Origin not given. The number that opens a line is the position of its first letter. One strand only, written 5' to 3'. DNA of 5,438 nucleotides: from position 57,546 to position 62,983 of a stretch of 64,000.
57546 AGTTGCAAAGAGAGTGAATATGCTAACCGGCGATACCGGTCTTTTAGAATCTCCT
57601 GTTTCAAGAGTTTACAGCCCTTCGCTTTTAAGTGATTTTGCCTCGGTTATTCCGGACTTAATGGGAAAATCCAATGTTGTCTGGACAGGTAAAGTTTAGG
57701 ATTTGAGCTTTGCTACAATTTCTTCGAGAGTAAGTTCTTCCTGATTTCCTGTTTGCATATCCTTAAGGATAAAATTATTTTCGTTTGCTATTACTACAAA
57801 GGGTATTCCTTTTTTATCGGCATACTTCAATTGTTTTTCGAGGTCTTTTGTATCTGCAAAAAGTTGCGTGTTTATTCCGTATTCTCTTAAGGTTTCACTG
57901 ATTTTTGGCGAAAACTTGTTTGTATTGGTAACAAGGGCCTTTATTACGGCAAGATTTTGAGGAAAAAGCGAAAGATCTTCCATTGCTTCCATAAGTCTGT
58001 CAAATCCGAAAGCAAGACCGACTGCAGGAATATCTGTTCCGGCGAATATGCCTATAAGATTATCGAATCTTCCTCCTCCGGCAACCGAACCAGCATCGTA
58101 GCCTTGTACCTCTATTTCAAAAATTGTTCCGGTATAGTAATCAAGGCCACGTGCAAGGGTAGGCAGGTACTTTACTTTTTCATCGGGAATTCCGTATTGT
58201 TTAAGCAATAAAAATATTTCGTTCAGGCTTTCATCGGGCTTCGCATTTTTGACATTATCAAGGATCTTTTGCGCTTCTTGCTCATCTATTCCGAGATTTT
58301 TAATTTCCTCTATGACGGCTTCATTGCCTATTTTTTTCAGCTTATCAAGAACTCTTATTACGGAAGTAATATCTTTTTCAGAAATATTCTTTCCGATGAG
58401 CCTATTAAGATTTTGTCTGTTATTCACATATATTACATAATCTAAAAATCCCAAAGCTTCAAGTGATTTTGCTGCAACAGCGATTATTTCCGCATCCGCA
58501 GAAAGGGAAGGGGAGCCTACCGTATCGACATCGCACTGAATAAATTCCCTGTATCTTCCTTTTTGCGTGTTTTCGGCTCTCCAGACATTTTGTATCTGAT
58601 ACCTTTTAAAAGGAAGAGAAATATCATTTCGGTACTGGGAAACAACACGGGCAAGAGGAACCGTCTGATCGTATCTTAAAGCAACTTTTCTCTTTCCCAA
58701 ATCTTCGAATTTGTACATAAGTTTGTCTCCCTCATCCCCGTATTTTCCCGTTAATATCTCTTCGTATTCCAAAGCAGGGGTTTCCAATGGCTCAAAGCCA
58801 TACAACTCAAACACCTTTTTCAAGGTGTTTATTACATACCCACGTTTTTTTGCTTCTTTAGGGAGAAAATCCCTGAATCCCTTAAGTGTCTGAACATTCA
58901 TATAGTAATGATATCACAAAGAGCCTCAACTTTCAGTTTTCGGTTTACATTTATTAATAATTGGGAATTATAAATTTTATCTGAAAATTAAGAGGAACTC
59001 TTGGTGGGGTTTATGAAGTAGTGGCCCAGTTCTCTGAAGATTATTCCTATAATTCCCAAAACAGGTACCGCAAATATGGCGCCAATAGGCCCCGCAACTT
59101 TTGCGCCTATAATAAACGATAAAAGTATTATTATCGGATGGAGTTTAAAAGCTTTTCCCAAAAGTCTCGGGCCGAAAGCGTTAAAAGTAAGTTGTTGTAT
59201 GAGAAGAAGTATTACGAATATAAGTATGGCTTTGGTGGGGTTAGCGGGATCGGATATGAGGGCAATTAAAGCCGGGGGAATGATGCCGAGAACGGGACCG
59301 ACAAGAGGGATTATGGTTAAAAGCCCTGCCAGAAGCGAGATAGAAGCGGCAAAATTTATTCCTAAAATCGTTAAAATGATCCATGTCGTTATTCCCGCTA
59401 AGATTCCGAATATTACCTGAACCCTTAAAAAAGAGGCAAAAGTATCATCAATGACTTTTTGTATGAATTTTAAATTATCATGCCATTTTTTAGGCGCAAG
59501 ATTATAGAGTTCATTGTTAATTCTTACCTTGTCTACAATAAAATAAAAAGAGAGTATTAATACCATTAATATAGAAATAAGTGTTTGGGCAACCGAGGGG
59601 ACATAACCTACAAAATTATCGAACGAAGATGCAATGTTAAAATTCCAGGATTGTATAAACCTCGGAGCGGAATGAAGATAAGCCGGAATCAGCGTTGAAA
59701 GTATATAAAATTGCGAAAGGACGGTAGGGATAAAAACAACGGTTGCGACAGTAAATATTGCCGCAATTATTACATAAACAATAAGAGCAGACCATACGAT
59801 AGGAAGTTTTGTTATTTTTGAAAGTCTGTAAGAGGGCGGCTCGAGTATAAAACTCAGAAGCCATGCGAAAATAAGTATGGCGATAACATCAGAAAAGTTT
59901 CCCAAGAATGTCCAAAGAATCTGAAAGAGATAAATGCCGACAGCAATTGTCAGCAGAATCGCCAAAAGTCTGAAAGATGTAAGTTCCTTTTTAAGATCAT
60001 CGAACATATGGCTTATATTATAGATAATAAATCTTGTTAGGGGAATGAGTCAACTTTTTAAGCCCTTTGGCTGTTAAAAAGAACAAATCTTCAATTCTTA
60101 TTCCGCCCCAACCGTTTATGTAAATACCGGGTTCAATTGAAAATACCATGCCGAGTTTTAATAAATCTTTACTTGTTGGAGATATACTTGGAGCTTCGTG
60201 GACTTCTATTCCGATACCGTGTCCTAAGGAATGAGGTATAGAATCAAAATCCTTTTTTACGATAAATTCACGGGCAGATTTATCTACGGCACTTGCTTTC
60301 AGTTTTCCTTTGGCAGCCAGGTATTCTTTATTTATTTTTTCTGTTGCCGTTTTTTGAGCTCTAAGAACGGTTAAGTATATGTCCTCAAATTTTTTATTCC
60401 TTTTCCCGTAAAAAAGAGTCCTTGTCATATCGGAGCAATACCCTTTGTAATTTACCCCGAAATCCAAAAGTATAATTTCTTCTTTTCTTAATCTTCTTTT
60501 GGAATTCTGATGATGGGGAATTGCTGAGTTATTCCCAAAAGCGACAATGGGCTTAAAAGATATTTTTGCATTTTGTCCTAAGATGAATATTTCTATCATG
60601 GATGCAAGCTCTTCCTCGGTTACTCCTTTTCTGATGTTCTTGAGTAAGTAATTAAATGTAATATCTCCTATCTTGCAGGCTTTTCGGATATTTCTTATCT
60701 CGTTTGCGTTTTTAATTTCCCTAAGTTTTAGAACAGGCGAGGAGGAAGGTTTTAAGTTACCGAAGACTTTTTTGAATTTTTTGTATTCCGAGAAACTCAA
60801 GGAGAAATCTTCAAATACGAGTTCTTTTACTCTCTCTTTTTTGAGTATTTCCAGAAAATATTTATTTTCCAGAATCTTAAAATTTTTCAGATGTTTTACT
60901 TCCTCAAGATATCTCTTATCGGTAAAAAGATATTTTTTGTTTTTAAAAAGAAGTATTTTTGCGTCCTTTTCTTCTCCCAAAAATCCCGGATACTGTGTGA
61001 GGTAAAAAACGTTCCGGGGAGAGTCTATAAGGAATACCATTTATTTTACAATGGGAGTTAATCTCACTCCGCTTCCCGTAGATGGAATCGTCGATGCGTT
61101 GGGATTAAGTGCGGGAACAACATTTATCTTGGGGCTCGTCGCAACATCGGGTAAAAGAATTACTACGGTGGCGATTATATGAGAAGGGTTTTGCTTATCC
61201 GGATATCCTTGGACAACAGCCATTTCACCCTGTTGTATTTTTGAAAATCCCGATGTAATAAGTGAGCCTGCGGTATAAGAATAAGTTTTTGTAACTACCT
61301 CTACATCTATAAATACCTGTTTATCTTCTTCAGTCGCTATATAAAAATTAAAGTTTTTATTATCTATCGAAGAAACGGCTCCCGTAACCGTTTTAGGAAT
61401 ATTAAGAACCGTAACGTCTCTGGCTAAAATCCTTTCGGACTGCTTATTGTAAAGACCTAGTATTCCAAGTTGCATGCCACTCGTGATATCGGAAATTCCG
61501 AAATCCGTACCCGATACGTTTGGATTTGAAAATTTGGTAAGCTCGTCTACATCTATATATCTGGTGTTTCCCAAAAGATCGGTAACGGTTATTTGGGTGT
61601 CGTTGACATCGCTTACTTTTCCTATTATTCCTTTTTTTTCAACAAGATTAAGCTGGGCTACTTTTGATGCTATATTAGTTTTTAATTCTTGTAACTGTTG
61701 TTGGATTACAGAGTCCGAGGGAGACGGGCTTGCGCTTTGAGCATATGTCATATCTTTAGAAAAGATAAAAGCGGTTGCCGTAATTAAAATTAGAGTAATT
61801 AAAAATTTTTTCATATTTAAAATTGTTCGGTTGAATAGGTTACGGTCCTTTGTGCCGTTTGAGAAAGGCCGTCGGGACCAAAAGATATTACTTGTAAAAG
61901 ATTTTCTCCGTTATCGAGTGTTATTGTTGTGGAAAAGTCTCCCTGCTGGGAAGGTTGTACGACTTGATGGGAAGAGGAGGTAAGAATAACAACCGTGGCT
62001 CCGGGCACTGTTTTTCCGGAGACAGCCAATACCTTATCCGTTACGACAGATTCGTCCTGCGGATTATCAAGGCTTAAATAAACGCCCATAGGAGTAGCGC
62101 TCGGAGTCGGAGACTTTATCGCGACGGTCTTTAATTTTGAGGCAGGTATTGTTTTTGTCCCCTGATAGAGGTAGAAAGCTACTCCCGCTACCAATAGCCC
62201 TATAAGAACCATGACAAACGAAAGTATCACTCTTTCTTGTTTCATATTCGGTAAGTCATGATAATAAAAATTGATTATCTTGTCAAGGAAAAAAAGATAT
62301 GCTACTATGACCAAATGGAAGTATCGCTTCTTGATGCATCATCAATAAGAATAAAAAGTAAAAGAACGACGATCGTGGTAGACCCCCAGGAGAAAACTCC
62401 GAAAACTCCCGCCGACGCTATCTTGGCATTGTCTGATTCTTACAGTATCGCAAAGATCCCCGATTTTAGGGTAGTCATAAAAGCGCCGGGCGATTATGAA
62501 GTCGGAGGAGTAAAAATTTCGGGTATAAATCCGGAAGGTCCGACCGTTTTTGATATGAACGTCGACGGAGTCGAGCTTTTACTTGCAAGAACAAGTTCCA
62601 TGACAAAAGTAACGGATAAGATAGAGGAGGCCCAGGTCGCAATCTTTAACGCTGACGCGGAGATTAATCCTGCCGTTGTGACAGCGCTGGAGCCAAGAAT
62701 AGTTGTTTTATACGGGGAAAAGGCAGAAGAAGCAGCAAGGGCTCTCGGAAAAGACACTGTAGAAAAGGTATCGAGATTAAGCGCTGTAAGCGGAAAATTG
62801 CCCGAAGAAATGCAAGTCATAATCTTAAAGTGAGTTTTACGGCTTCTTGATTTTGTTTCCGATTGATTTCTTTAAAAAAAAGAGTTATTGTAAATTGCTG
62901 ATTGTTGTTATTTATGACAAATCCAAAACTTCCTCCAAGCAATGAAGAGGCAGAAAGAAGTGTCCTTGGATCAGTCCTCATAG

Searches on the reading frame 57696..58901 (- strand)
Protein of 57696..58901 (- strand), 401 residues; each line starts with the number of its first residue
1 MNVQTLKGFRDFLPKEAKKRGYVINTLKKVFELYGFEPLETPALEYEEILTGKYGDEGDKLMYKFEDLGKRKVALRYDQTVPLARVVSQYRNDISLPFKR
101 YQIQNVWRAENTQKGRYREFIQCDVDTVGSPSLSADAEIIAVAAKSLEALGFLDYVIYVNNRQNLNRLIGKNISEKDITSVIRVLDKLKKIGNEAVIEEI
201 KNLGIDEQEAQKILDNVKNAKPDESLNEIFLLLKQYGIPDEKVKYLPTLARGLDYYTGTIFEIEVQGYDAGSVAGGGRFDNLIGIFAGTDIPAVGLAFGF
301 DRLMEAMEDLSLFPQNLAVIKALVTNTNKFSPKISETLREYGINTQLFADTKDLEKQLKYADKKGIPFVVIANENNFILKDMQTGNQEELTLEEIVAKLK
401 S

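Call 26: search_protein_families(library=pfam, proteins=[window:57696-58901:-], max_evalue=0.001)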
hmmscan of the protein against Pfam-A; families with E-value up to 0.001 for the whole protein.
window:57696-58901:- (401 aa): 4 families
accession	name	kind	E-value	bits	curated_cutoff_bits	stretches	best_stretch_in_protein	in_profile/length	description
PF13393.11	tRNA-synt_His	-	4.6e-42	144.8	25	1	8-303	1-308/308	Histidyl-tRNA synthetase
PF00587.30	tRNA-synt_2b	-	3.2e-10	40.8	29.3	1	63-162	1-106/179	tRNA synthetase class II core domain (G, H, P, S and T)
PF03129.25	HGTP_anticodon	-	1.4e-09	38.4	21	1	328-400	15-92/94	Anticodon binding domain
PF00152.25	tRNA-synt_2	-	1.5e-05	24.7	25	0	17-127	22-121/308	tRNA synthetases class II (D, K and N)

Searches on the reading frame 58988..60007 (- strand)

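Call 26: search_protein_families(library=pfam, proteins=[window:58988-60007:-], max_evalue=0.001)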
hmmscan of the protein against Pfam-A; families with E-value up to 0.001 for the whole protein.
window:58988-60007:- (339 aa): 1 family
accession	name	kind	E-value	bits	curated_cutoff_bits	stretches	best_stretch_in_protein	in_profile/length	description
PF01594.21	AI-2E_transport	-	1.3e-53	182.8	34.3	2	127-325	128-324/327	AI-2E family transporter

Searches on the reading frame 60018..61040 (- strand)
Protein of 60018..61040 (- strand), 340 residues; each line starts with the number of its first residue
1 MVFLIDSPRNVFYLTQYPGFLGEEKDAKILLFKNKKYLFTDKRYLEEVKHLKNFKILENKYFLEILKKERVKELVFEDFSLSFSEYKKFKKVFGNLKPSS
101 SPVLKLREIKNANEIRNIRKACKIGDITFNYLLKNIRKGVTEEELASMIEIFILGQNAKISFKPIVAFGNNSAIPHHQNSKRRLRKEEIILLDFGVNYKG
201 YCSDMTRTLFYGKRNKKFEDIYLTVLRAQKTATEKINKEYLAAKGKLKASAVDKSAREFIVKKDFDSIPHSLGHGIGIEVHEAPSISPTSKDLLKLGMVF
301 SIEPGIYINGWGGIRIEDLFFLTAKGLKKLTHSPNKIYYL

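Call 26: search_protein_families(library=pfam, proteins=[window:60018-61040:-], max_evalue=0.001)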
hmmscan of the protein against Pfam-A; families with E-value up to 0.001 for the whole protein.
window:60018-61040:- (340 aa): 2 families
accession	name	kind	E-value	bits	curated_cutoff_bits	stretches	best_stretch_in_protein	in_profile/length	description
PF00557.29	Peptidase_M24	-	1.1e-61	208.6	23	1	117-323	2-207/208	Metallopeptidase family M24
PF01321.24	Creatinase_N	-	1.4e-09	39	22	1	2-109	16-128/128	Creatinase/Prolidase N-terminal domain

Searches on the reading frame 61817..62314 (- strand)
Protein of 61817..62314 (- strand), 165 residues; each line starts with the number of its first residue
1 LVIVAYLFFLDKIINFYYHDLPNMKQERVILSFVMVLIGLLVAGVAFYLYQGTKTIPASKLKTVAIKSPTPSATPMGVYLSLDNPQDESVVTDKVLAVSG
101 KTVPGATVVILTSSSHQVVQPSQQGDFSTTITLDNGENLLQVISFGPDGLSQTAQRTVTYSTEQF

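Call 64: search_protein_families(library=pfam, proteins=[window:61817-62314:-], max_evalue=0.001)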
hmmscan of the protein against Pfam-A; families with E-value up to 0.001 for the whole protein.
window:61817-62314:- (165 aa): 2 families
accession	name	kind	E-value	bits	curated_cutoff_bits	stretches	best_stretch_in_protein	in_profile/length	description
PF09136.16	Glucodextran_B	-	4.6e-09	36.5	27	1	80-160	3-81/83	Glucodextranase, domain B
PF17936.7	Big_6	-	0.00043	20.9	27.6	1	88-143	7-65/83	Bacterial Ig domain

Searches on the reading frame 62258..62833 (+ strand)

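Call 64: search_protein_families(library=pfam, proteins=[window:62258-62833:+], max_evalue=0.001)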
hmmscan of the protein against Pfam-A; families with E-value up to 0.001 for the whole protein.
window:62258-62833:+ (191 aa): 1 family
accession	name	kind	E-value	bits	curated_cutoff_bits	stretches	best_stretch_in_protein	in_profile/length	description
PF13483.12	Lactamase_B_3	-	3.8e-05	24.2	24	1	22-91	2-79/160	Beta-lactamase superfamily domain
